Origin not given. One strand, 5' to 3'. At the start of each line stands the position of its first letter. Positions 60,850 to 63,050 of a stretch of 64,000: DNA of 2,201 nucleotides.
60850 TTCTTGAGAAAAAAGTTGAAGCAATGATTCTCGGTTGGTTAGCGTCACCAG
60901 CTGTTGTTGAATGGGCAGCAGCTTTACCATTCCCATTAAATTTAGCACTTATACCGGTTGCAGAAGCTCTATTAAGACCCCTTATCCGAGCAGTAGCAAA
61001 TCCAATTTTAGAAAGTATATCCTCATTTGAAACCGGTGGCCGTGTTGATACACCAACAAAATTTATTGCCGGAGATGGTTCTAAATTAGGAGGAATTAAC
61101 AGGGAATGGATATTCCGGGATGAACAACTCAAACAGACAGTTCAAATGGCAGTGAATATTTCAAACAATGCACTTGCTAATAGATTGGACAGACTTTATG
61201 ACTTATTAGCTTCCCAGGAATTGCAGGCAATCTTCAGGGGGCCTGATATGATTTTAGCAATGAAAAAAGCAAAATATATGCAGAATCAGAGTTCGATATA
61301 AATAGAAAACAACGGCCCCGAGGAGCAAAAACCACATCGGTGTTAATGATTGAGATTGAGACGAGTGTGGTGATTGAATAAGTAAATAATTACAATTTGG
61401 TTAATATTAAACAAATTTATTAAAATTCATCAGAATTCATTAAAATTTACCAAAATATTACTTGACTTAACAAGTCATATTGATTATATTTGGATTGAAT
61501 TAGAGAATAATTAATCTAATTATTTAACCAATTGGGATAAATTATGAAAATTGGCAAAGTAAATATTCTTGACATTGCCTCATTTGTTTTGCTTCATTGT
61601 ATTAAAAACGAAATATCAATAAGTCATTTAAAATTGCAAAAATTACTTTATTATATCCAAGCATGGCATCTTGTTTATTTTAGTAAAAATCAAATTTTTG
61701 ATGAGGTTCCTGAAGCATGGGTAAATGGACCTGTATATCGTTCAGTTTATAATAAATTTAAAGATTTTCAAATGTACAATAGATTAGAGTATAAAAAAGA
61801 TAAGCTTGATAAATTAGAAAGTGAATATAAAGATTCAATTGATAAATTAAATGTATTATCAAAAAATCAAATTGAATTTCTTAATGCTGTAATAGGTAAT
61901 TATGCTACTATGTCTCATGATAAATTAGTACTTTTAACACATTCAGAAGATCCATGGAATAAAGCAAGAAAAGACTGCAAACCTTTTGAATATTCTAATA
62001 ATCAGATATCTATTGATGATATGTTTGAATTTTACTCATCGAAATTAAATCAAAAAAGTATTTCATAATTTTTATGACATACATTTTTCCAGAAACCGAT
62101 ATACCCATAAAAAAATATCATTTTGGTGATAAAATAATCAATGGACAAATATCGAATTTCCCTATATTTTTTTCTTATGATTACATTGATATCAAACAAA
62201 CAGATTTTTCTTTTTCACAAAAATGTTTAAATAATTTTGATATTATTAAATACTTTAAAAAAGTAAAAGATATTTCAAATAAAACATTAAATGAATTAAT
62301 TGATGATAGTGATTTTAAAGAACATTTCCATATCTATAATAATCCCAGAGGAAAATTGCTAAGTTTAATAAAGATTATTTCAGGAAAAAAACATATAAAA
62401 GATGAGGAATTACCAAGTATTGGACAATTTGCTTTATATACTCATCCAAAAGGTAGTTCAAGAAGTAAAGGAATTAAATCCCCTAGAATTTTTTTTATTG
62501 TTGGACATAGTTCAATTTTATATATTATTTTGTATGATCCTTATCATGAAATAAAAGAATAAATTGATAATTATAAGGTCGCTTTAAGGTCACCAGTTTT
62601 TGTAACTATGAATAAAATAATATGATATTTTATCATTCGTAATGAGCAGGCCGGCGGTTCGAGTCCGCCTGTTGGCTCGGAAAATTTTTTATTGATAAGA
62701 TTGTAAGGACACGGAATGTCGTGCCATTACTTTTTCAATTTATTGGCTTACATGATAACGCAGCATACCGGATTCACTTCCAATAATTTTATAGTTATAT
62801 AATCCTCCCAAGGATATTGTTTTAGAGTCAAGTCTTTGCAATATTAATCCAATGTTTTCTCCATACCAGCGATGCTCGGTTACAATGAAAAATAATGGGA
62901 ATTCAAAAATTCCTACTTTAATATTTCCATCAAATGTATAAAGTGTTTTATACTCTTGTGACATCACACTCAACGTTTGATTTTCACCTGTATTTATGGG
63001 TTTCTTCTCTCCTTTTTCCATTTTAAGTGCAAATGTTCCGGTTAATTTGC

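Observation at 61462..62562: Panacea (DUF4065) antitoxin-like gene paired with an unassignable 162-aa protein at the prophage right end: candidate novel toxin/defence module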

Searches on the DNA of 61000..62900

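Call 98: search_rna_families(source=window, start=61000, end=62900, threshold=evalue, max_evalue=1)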
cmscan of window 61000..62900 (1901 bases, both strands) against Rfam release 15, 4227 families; matches with E-value up to 1: 2.
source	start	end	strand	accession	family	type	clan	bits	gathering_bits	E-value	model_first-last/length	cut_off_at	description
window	62685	62756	-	RF02621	BSnc120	Gene; sRNA;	-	22.8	114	0.035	1-88/88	no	Brucella sRNA 120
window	62602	62677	+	RF00005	tRNA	Gene; tRNA;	CL00001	20.5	29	0.4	1-71/71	no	tRNA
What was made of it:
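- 62633..62650 (+): attR core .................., followed by the displaced original 3' half of the host tRNA-Thr (to about 62680). There is a sub-threshold tRNA match at 62602-62677 (call 98).
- Tried and rejected: An RNA antitoxin or other RNA element is rejected: Rfam finds only the attR tRNA remnant, below threshold (call 98).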

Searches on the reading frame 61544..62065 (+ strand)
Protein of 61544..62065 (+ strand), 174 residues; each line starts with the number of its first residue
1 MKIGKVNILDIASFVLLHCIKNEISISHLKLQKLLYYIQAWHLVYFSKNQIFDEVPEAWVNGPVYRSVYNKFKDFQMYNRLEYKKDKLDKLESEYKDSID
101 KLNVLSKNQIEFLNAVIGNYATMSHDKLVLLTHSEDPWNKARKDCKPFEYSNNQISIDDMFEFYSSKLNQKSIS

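Call 3: search_protein_families(library=pfam, proteins=[window:61544-62065:+], max_evalue=10)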
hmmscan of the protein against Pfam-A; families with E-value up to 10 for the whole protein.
window:61544-62065:+ (174 aa): 1 family
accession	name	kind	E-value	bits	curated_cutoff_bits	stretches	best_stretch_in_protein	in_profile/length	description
PF13274.11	SocA_Panacea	-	3.2e-22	80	25.7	1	31-138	1-112/113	Antitoxin SocA-like, Panacea domain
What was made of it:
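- On PanA (Panacea/DUF4065 antitoxin, Pfam PF13274): 80 bits against a cutoff of 25.7, E 3.2e-22, residues 31-138, covering the full profile 1-112 of 113 (call 3).
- On Autoregulated type II TA operon with operator palindrome: PanA has only the Panacea domain (call 3).
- Checked: That product hits Pfam SocA_Panacea PF13274 at E 3.2e-22, 80 bits against a cutoff of 25.7, over residues 31-138 (call 3).
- The Panacea domain is established (call 3).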

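Call 4: search_protein_families(library=padloc, proteins=[window:61544-62065:+], max_evalue=10)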
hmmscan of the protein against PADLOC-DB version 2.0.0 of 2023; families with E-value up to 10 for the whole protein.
window:61544-62065:+ (174 aa): 0 families
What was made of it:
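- No PADLOC model matches either protein (call 4).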

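Call 5: search_protein_families(library=ncbifam, proteins=[window:61544-62065:+], max_evalue=10)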
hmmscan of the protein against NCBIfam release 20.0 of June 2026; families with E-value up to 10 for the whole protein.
window:61544-62065:+ (174 aa): 1 family
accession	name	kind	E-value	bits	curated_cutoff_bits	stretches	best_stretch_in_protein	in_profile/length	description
NF047745.1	SocA_antitoxin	equivalog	6.3e-18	65.1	190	1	11-147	6-138/176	type VI toxin-antitoxin system SocA family antitoxin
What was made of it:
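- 61544..62068 (+): panA: a 174-aa stand-alone Panacea (DUF4065) protein with no N-terminal HTH, PAD1 or ZBD domain. It is the predicted antitoxin. NCBIfam SocA equivalog scores 65 bits, below its cutoff of 190 (call 5).
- On RelE/ParE/HigB superfamily toxin: The window protein has no hit (calls 3, 5).
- On SocA (type VI antitoxin, NCBIfam NF047745 equivalog): 65.1 bits against a cutoff of 190 (call 5).
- Closest known: SocAB. Different: The window PanA is not a SocA equivalog (65 bits against a cutoff of 190, call 5).
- NCBIfam's SocA_antitoxin model gives a partial match (E 6e-18, call 5). The score of 65 bits is far below the equivalog cutoff of 190 (call 5).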

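Call 6: search_protein_families(library=phrogs, proteins=[window:61544-62065:+], max_evalue=10)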
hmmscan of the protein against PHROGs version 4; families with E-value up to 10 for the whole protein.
window:61544-62065:+ (174 aa): 4 families
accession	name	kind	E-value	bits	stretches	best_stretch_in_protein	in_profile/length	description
phrog_1281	-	unknown function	1e-38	134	1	2-168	4-154/195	-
phrog_10390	-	unknown function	2e-29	104.1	1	6-168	149-295/299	-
phrog_4091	-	unknown function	0.045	15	1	85-131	23-69/100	-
phrog_3760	-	head and packaging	0.069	14.1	1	69-129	61-118/209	head scaffolding protein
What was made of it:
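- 61544..62068 (+): Pfam PF13274, E 3.2e-22 (call 3). phrog_1281, E 1e-38 (call 6).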

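Call 53: list_cluster_members(proteins=[L028:3902-4384:+, L028:3309-3896:+, window:62074-62559:+, window:61544-62065:+])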
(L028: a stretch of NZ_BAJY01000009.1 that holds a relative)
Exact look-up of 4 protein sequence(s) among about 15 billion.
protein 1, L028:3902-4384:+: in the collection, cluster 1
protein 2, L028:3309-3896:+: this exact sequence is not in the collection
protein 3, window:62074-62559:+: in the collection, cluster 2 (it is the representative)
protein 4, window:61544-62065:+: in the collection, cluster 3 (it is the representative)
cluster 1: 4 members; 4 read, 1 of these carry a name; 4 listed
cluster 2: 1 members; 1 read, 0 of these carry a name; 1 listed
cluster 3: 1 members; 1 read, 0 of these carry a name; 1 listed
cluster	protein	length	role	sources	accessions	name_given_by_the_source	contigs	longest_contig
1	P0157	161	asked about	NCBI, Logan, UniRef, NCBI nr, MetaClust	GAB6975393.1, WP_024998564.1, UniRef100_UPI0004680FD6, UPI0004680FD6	hypothetical protein [Prevotella falsenii] | hypothetical protein n=1 Tax=Prevotella falsenii TaxID=515414 RepID=UPI0004680FD6 | status=active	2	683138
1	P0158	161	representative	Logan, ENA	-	-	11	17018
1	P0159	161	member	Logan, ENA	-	-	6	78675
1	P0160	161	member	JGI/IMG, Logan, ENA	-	-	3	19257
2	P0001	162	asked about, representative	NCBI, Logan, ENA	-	-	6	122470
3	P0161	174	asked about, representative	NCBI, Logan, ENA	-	-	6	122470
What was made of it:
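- The L028 toxin ORF is exactly WP_024998564.1 (call 53).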

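Call 78: search_dna_similar(query=window:61544-62065:+, collection=phages, mode=protein, max_evalue=0.001, max_rows=30)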
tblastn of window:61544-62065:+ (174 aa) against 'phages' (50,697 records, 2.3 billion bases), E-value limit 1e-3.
Records with a match: 101; places in all: 105; records where one place covers at least 80% of the query: 53.
Best place of each record, by identity: <60% 101.
By first word of the organism name: Stx2a-converting 19; Bacteriophage 17; Paenibacillus 15; Streptococcus 10; Pseudomonas 6; Escherichia 5; Bordetella 5; Riemerella 4; Mycoplasma 2; Mycobacterium 2; and 12 more.
By host as written in the record: - 23; Helicobacter cinaedi 12; Paenibacillus larvae 11; Pseudomonas aeruginosa 6; Bordetella avium 5; Riemerella anatipestifer 3; Paenibacillus larvae ATCC 9545 2; Paenibacillus larvae 2006 2; and 34 more.
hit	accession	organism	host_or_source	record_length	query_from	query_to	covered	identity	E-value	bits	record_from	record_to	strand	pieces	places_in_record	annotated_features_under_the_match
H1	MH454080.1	Paenibacillus phage Ley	Paenibacillus larvae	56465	6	168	94%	35.0%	1e-18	88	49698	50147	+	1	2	hypothetical protein (x2)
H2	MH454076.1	Paenibacillus phage Ash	Paenibacillus larvae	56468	6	168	94%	35.0%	1e-18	88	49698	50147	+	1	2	hypothetical protein (x2)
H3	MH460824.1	Paenibacillus phage Unity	Paenibacillus larvae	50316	6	169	94%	34.1%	5e-18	86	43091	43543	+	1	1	hypothetical protein | antitoxin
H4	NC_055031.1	Paenibacillus phage Unity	Paenibacillus larvae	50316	6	169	94%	34.1%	5e-18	86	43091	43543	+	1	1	DUF4065 domain-containing protein | antitoxin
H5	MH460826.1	Paenibacillus phage Heath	Paenibacillus larvae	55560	6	169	94%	34.1%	5e-18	86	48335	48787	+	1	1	hypothetical protein | antitoxin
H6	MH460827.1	Paenibacillus phage Halcyone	Paenibacillus larvae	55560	6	169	94%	34.1%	5e-18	86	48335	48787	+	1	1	hypothetical protein | antitoxin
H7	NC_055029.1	Paenibacillus phage Halcyone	Paenibacillus larvae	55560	6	169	94%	34.1%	5e-18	86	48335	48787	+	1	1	DUF4065 domain-containing protein | antitoxin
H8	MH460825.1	Paenibacillus phage Scottie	Paenibacillus larvae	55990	6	169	94%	34.1%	5e-18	86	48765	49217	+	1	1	hypothetical protein | antitoxin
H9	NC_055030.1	Paenibacillus phage Scottie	Paenibacillus larvae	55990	6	169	94%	34.1%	5e-18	86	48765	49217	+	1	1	DUF4065 domain-containing protein | antitoxin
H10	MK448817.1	Streptococcus phage Javan59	Streptococcus anginosus 1505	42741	2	166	95%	33.9%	5e-18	86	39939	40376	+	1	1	hypothetical protein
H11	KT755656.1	Paenibacillus phage Tripp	Paenibacillus larvae ATCC 9545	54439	6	171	95%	33.1%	1e-18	87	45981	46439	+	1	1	hypothetical protein (x2)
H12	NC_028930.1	Paenibacillus phage Tripp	Paenibacillus larvae ATCC 9545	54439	6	171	95%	33.1%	1e-18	87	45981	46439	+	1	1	DUF4065 domain-containing protein | hypothetical protein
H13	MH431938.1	Paenibacillus phage C7Cdelta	Paenibacillus larvae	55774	6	171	95%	33.1%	1e-18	87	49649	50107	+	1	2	hypothetical protein (x2)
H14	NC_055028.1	Paenibacillus phage C7Cdelta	Paenibacillus larvae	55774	6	171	95%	33.1%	1e-18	87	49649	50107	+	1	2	DUF4065 domain-containing protein | hypothetical protein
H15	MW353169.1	Mycoplasma phage sp.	Mycoplasma anserisalpingitidis MYCAV94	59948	3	174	99%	30.6%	3e-6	52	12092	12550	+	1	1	GepA protein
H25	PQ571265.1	Bacteroides phage BI-TP1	Bacteroides intestinalis BG4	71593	2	169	97%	30.2%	2e-13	73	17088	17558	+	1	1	hypothetical protein (x2)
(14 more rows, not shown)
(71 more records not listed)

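Call 80: get_annotated_region(hit=H25, flank=2500)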
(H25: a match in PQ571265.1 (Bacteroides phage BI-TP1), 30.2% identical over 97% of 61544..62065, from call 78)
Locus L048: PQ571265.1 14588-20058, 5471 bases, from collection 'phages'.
description: Bacteroides phage BI-TP1, complete genome.
organism: Bacteroides phage BI-TP1 (NCBI taxid 3385213)
taxonomy: Viruses
host: Bacteroides intestinalis BG4; source: antibiotic induction; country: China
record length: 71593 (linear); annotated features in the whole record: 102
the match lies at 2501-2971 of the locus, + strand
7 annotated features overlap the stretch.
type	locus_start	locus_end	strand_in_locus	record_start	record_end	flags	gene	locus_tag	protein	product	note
CDS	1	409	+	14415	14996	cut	-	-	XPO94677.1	carboxypeptidase regulatory-like domain-containing protein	BI-TP1_gp20; BI-TP1_gp20; None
CDS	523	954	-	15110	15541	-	-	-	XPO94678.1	hypothetical protein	BI-TP1_gp21; BI-TP1_gp21; None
CDS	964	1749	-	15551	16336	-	-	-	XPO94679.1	transcriptional regulator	BI-TP1_gp22; BI-TP1_gp22; Annot2=(structure alignment-afuniprot50) AF-A0A8B2AYI5-F1-model_v4 KilA-N domain-containing ...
CDS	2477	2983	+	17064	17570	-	-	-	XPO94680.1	hypothetical protein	BI-TP1_gp23; BI-TP1_gp23; Annot2=(structure alignment-afuniprot50) AF-A0A1W9MZK5-F1-model_v4 DUF4065 domain-containing ...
CDS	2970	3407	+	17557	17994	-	-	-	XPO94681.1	hypothetical protein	BI-TP1_gp24; BI-TP1_gp24; None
CDS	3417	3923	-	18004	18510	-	-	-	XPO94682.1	hypothetical protein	BI-TP1_gp25; BI-TP1_gp25; None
CDS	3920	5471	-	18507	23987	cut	-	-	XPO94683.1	tail length tape measure protein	BI-TP1_gp26; BI-TP1_gp26; None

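Call 92: search_protein_families(library=pfam, proteins=[L048:2970-3404:+], max_evalue=1)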
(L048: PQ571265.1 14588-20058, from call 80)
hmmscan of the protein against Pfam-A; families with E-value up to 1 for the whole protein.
L048:2970-3404:+ (145 aa): 0 families

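Call 96: search_protein_families(library=phrogs, proteins=[L048:2970-3404:+], max_evalue=0.01)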
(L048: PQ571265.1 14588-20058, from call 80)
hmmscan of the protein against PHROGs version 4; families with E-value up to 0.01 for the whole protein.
L048:2970-3404:+ (145 aa): 2 families
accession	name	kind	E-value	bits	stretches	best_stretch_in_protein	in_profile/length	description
phrog_8366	-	unknown function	5.7e-08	34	1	8-137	14-138/140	-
phrog_38762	-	unknown function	0.0095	16.9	0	115-139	136-160/162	-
